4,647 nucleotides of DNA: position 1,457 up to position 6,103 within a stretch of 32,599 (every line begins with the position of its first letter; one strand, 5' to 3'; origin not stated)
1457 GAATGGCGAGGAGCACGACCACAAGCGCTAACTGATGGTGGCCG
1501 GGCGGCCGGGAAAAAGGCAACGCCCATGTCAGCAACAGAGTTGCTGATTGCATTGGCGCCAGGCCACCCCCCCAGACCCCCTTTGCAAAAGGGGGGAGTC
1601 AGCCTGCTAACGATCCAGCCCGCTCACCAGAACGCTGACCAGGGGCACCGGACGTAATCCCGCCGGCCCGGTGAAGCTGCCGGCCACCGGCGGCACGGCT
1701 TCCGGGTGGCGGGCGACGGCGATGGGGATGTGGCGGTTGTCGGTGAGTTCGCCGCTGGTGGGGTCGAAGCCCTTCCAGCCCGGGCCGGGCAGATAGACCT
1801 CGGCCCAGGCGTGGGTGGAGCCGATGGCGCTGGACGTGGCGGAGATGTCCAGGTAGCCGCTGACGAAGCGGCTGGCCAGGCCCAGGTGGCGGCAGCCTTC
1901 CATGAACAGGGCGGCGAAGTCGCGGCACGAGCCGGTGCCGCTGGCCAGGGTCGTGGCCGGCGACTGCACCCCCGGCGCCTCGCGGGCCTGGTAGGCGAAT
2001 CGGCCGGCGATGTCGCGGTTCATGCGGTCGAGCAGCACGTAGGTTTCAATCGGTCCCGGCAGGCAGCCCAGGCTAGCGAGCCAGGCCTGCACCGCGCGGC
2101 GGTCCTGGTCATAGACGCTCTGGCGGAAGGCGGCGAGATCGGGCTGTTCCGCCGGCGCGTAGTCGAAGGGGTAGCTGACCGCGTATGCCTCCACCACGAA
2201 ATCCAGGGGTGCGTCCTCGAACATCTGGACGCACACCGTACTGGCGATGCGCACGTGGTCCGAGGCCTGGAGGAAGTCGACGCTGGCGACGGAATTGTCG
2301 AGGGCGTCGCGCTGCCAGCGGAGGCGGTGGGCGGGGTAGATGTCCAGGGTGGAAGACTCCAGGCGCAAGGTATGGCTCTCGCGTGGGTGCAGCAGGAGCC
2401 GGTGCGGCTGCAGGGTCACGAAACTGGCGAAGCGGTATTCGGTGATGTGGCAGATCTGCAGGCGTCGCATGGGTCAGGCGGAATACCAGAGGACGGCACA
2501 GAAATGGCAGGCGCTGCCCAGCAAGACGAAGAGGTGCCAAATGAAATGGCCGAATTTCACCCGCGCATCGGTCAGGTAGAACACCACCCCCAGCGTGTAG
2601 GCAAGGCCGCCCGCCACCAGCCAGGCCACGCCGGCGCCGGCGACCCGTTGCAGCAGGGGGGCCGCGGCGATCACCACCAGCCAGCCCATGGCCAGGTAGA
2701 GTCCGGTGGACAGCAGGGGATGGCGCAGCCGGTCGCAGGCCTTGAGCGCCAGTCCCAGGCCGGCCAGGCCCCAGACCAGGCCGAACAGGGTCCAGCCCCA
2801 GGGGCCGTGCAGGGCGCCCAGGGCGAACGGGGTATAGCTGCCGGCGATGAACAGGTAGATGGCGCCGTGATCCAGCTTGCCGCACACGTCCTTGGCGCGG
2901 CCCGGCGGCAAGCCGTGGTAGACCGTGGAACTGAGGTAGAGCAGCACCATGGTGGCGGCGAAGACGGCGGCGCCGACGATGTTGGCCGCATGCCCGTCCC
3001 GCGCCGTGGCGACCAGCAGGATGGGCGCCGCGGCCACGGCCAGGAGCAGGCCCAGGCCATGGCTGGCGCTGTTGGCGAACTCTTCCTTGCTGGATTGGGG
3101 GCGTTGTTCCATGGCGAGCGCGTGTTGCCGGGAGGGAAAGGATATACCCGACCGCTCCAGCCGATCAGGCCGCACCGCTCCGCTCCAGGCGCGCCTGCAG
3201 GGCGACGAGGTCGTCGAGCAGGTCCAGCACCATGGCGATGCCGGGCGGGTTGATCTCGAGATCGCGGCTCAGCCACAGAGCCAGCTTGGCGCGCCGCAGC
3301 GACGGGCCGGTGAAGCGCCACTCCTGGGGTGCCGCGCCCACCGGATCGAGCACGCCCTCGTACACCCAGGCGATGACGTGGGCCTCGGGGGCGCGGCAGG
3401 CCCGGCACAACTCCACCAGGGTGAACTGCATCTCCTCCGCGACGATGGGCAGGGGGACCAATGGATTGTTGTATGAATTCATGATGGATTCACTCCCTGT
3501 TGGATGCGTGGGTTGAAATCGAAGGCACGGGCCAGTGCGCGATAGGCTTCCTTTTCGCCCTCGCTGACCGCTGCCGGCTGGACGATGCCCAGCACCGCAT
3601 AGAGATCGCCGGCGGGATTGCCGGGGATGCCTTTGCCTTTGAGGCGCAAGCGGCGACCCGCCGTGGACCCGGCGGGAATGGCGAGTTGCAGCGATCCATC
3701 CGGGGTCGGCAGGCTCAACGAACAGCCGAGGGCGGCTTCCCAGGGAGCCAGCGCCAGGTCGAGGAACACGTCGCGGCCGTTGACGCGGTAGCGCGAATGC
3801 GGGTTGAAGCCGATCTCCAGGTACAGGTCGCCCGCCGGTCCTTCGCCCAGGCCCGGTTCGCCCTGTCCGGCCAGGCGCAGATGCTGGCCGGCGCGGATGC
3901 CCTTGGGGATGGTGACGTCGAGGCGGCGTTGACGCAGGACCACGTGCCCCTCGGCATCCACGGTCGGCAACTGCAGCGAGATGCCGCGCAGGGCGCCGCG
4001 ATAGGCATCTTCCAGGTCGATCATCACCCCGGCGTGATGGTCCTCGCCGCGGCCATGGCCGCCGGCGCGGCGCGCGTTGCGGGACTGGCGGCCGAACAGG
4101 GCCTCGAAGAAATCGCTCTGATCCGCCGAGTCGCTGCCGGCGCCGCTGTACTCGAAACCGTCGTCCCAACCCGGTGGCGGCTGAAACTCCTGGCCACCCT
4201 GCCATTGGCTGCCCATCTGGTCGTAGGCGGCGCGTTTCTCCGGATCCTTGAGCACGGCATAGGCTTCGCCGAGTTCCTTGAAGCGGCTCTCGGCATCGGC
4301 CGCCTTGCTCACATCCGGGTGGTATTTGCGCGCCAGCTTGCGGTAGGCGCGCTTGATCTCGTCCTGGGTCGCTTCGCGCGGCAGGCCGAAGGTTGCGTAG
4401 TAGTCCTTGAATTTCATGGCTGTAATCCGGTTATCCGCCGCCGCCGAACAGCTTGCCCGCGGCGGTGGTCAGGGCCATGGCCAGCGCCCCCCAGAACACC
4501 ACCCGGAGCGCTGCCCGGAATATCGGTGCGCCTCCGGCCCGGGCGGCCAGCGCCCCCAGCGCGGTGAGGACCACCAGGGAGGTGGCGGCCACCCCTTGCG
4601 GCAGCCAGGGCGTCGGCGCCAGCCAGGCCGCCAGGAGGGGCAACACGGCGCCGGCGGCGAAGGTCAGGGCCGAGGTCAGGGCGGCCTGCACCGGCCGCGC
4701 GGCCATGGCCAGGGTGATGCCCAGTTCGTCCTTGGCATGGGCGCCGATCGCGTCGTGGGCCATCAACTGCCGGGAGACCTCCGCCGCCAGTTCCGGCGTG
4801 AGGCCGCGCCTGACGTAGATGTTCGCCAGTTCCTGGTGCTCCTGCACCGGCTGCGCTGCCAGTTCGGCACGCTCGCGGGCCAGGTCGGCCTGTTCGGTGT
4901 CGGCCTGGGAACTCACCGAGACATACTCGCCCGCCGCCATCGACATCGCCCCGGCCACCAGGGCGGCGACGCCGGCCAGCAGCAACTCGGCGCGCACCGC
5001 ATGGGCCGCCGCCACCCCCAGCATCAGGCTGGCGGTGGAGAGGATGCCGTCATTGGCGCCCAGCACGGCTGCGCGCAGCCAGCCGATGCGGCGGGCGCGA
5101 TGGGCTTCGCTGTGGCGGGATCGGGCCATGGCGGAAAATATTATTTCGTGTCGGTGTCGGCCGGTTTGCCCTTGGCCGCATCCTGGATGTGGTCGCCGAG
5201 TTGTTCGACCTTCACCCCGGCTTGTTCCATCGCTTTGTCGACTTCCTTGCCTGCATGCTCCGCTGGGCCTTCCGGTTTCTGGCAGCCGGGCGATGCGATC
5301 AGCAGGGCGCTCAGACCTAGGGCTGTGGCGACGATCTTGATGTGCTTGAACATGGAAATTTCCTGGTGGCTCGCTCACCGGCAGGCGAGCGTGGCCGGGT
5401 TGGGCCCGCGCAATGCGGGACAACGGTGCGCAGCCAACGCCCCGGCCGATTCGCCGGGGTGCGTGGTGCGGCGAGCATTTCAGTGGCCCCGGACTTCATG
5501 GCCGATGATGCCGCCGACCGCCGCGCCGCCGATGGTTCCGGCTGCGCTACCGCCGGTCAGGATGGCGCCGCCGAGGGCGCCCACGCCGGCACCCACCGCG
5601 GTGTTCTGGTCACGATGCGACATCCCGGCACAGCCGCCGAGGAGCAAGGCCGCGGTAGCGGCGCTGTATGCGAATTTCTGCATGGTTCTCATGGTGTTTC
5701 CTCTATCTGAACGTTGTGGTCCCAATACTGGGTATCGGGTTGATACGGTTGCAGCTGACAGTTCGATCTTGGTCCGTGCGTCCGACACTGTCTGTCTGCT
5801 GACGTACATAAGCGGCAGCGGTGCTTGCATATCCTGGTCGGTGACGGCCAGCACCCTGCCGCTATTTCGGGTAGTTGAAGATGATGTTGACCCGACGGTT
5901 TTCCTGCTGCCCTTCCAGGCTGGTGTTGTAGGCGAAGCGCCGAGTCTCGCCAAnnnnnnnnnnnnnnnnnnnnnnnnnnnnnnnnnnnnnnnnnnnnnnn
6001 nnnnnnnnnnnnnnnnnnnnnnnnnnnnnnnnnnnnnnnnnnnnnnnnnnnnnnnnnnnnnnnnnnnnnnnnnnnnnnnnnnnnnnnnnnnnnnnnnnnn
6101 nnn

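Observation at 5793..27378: A recurrent, gene-oriented 16-bp box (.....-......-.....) marks at least six promoter regions in a window encoding three Crp/Fnr paralogues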

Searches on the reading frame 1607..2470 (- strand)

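Call 47: search_protein_families(library=pfam, proteins=[window:1607-2470:-], max_evalue=0.001)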
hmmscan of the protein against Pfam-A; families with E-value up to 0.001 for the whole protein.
window:1607-2470:- (287 aa): 2 families
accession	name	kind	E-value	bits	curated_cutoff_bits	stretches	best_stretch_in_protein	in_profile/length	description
PF08379.15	Bact_transglu_N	-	1.2e-18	68.1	27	1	4-81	1-79/80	Bacterial transglutaminase-like N-terminal region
PF01841.26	Transglut_core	-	1.8e-17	64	23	1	149-237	20-108/108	Transglutaminase-like superfamily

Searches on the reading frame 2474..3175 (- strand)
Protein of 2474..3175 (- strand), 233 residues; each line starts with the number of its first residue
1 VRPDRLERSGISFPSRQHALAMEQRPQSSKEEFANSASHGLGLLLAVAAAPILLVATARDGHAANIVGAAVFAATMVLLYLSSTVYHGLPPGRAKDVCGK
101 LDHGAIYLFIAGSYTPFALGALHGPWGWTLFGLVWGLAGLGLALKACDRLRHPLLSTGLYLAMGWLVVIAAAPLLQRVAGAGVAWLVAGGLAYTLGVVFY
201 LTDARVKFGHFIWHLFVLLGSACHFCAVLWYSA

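Call 47: search_protein_families(library=pfam, proteins=[window:2474-3175:-], max_evalue=0.001)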
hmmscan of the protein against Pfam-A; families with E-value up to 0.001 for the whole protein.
window:2474-3175:- (233 aa): 1 family
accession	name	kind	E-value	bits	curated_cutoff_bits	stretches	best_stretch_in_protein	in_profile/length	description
PF03006.26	HlyIII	-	1.4e-41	143.1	26.2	1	30-225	4-224/224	Haemolysin-III related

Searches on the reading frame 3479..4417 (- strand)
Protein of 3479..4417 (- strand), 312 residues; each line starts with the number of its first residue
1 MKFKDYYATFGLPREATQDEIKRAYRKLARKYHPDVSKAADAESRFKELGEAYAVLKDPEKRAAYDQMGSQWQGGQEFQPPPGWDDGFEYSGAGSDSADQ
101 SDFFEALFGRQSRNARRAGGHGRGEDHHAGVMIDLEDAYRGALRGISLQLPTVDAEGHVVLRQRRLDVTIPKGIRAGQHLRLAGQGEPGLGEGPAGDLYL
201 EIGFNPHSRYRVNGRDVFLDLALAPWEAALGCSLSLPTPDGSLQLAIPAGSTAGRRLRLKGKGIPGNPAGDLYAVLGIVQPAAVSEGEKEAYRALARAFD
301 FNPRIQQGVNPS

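Call 47: search_protein_families(library=pfam, proteins=[window:3479-4417:-], max_evalue=0.001)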
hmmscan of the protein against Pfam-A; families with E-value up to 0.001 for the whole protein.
window:3479-4417:- (312 aa): 2 families
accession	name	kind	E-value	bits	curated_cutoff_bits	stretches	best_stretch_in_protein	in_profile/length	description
PF01556.23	DnaJ_C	-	4.4e-35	121.4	26.6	1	131-281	5-152/152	DnaJ C terminal domain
PF00226.36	DnaJ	-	5.5e-27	94.1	27.8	1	5-66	1-63/63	DnaJ domain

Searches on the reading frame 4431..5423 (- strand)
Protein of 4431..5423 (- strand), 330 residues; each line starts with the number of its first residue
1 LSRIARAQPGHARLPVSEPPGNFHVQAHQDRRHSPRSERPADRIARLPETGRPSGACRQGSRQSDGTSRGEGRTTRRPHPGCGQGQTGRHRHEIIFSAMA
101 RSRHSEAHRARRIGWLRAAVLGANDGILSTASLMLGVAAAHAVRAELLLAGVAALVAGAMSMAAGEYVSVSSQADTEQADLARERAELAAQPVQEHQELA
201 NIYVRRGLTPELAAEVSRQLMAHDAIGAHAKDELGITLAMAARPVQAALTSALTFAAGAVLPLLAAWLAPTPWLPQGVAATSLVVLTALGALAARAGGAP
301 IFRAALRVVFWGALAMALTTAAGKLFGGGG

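Call 47: search_protein_families(library=pfam, proteins=[window:4431-5423:-], max_evalue=0.001)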
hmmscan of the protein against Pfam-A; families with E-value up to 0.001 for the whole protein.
window:4431-5423:- (330 aa): 1 family
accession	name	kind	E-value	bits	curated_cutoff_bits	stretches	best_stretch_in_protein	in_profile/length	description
PF01988.24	VIT1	-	5.3e-64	216.4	28.1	1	116-324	1-214/214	VIT family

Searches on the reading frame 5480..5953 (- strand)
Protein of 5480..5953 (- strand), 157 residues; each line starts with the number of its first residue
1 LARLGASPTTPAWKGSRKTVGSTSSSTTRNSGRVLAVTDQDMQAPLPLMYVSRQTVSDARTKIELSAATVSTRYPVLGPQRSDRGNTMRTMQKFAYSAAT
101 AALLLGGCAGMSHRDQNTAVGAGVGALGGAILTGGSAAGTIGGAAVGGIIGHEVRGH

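Call 6: search_protein_families(library=pfam, proteins=[window:5480-5953:-], max_evalue=0.01)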
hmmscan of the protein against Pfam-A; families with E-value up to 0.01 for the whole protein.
window:5480-5953:- (157 aa): 1 family
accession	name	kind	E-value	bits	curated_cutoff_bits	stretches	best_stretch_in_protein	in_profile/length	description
PF05433.20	Rick_17kDa_Anti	-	0.00031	21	24.2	1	118-154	3-42/43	Glycine zipper 2TM domain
